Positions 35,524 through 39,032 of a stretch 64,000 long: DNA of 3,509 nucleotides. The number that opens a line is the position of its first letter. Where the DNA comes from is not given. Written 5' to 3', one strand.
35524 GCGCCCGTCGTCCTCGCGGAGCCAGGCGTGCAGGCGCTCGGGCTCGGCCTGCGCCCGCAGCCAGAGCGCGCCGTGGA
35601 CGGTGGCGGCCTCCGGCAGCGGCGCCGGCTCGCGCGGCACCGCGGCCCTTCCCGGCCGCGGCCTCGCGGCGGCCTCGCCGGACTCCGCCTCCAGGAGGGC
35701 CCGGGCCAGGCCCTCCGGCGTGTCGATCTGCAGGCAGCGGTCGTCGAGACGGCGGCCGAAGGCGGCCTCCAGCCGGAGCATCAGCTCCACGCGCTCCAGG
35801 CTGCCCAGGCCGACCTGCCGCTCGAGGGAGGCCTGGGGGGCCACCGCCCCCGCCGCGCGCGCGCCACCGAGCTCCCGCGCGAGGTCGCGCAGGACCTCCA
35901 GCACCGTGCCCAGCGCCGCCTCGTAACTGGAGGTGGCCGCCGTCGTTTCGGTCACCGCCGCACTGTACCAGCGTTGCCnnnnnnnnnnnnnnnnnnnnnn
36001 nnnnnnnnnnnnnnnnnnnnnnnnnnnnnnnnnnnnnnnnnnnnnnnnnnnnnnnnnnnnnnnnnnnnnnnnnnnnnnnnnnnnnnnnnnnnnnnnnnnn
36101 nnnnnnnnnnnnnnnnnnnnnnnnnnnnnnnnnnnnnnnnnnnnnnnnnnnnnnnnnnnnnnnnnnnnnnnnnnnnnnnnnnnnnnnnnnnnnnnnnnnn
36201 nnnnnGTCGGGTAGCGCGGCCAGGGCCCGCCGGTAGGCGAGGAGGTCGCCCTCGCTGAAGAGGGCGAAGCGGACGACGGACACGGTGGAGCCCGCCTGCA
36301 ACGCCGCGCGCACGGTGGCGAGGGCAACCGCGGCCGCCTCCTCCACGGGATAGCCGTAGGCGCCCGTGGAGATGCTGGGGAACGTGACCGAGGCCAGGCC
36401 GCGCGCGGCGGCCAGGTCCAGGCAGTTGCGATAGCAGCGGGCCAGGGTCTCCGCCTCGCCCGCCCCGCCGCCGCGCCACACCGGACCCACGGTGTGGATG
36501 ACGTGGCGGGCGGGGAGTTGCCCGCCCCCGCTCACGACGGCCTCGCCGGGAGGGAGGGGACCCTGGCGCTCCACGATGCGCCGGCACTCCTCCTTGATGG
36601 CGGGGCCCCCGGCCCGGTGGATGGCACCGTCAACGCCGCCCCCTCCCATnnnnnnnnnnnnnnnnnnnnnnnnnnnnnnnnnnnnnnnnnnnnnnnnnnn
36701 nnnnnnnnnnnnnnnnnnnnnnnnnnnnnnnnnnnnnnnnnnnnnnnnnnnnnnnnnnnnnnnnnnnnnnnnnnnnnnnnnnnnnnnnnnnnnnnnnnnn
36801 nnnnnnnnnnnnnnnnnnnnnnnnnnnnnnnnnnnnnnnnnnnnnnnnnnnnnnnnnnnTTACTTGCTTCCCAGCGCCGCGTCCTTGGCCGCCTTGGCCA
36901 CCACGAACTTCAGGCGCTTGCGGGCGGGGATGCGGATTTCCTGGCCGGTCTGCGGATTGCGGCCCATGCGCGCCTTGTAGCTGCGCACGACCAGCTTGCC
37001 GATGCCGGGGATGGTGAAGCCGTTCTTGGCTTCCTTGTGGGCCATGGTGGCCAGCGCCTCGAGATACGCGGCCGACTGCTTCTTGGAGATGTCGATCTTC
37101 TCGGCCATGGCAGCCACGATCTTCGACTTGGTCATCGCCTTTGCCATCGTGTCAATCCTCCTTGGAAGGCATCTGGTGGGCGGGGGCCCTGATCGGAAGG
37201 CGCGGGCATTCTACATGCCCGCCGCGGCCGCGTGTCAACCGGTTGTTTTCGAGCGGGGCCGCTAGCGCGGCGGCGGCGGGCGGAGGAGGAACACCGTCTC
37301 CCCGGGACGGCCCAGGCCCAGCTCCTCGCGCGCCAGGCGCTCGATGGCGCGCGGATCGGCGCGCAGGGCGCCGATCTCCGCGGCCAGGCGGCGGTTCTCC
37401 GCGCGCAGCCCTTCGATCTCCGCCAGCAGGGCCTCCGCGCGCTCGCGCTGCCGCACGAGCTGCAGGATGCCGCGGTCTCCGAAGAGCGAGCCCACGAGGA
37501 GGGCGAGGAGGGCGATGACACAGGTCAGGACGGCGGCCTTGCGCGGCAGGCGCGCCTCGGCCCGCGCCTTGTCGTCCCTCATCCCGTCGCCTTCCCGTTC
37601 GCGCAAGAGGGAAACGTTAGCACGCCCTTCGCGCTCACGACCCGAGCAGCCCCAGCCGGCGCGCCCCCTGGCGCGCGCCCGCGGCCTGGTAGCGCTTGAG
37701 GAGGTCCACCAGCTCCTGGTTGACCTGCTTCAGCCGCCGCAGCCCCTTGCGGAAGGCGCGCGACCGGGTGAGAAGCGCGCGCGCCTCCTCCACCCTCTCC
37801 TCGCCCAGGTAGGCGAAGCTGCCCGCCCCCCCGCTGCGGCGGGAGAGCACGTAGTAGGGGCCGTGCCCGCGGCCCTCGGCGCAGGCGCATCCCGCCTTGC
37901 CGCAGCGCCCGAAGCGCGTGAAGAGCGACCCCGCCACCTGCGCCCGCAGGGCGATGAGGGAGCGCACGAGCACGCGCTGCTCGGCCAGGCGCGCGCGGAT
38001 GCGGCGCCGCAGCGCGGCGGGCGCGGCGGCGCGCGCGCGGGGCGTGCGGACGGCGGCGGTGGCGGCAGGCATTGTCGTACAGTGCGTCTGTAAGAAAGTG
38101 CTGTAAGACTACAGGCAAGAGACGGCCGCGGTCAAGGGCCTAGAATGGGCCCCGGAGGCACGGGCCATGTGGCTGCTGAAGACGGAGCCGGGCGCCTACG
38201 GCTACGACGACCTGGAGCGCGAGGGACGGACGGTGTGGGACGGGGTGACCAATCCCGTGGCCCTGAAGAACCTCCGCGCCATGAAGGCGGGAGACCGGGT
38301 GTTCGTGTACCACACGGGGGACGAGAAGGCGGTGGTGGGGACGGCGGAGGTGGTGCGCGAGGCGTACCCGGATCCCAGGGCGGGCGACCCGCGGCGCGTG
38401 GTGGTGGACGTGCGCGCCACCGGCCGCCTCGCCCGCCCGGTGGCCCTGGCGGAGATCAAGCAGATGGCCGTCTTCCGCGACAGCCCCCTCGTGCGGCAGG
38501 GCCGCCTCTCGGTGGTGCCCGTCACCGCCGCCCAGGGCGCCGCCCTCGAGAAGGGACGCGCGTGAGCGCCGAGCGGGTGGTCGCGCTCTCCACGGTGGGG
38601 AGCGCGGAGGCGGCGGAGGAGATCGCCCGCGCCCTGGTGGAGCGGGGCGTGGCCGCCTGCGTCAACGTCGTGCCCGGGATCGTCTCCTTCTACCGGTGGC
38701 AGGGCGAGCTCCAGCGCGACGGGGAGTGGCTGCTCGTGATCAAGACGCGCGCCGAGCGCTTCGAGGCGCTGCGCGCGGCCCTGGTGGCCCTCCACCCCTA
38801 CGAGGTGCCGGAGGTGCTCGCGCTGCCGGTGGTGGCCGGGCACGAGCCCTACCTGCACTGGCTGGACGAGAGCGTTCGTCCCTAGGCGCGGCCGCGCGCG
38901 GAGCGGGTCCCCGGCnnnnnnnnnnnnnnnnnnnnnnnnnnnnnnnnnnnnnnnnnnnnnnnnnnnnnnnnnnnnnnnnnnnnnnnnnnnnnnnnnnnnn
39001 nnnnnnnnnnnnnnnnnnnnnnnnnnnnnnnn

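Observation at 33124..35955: Unusual tri-domain enzyme: acyl carrier domain + fatty-acyl-AMP ligase + PlsC-type acyltransferase in one polypeptide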

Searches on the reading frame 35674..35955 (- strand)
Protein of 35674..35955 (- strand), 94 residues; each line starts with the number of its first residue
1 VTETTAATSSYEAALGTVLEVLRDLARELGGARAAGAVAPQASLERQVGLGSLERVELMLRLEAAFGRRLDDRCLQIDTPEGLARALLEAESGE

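Call 76: search_solved_structures(query=A2, max_evalue=0.001, show_alignments=1)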
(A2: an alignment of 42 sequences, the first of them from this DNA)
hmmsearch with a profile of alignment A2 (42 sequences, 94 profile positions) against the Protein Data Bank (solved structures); distinct sequences matched with E-value up to 0.001: 150 (the best 60 are shown).
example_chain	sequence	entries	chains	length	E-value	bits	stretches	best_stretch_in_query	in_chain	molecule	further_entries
7arc_U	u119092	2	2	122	1.7e-12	50.6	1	28-88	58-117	SDAP2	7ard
2fq0_A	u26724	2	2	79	5.2e-12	49.1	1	34-92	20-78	acyl carrier protein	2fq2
3gzl_A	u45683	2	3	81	5.4e-12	49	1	34-92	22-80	Acyl carrier protein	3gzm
2ehs_A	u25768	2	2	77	5.8e-12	48.9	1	20-90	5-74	Acyl carrier protein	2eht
8jfn_B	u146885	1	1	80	9.3e-12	48.3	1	16-90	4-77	Acyl carrier protein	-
7b0n_U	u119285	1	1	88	1.1e-11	48.1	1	17-91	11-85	Acyl carrier protein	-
8jfg_G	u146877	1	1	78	1.2e-11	48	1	17-90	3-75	Acyl carrier protein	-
8jfh_E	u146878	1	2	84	1.2e-11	48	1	16-90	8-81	Acyl carrier protein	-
4zjb_G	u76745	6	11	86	1.2e-11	47.9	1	16-90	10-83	Acyl carrier protein | Acyl carrier protein,Acyl carrier protein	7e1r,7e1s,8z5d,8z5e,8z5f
5h9g_A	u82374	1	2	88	1.4e-11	47.7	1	16-90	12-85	Acyl carrier protein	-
6gcs_Q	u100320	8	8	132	2.5e-11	46.9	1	15-91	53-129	ACPM2 SUBUNIT | Acyl carrier protein ACPM2 of NADH:Ubiquinone Oxidoreductase (Complex I)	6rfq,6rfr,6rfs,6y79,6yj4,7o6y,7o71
7bvc_P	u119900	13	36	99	2.6e-11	46.8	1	12-91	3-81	Meromycolate extension acyl carrier protein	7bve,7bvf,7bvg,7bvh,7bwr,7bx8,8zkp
1klp_A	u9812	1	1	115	3e-11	46.7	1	13-91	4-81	MEROMYCOLATE EXTENSION ACYL CARRIER PROTEIN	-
8jfi_G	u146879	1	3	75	3.2e-11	46.6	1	22-90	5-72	Acyl carrier protein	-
1x3o_A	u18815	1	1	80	4.3e-11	46.2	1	14-90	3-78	acyl carrier protein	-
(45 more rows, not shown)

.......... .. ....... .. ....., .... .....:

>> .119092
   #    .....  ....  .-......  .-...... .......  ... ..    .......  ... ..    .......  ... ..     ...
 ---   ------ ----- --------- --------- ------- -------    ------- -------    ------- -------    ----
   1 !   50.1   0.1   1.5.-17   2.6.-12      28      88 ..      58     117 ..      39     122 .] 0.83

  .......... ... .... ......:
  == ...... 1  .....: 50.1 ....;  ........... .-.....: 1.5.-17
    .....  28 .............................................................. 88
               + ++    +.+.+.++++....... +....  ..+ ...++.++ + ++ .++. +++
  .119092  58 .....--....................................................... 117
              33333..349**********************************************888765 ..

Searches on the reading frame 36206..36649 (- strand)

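Call 23: search_protein_families(library=pfam, proteins=[window:36206-36649:-], max_evalue=0.01)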
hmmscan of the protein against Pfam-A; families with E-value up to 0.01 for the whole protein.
window:36206-36649:- (148 aa): 1 family
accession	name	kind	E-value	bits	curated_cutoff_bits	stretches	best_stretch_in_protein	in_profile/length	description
PF01661.27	Macro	-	1.3e-42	144.9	22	1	2-109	10-118/118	Macro domain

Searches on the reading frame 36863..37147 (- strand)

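Call 23: search_protein_families(library=pfam, proteins=[window:36863-37147:-], max_evalue=0.01)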
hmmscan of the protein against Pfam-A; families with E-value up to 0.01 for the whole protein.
window:36863-37147:- (95 aa): 1 family
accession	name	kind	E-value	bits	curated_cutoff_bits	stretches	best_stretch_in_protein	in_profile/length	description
PF00216.26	Bac_DNA_binding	-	2.4e-21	76.2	22.4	1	5-90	1-88/90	Bacterial DNA-binding protein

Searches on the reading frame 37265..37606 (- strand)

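Call 23: search_protein_families(library=pfam, proteins=[window:37265-37606:-], max_evalue=0.01)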
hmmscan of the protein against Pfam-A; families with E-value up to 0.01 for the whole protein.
window:37265-37606:- (114 aa): 2 families
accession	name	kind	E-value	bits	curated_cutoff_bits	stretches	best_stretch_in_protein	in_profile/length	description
PF04977.20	DivIC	-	1.6e-18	66.7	28.9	1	33-109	2-78/80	Septum formation initiator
PF02183.23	HALZ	-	0.0032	18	28.1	1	58-83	15-40/43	Homeobox associated leucine zipper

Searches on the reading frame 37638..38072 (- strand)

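Call 23: search_protein_families(library=pfam, proteins=[window:37638-38072:-], max_evalue=0.01)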
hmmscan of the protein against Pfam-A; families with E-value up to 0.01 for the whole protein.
window:37638-38072:- (145 aa): 1 family
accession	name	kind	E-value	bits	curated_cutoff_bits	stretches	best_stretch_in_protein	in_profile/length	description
PF20586.3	DUF6788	-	1.9e-18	67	27.2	1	31-123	7-101/103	Family of unknown function (DUF6788)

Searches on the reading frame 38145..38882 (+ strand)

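Call 23: search_protein_families(library=pfam, proteins=[window:38145-38882:+], max_evalue=0.01)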
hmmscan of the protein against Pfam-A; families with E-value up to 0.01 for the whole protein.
window:38145-38882:+ (246 aa): 1 family
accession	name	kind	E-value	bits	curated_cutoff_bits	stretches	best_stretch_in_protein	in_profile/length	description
PF03091.20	CutA1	-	1.5e-35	121.4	22.4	1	146-242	2-98/99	CutA1 divalent ion tolerance protein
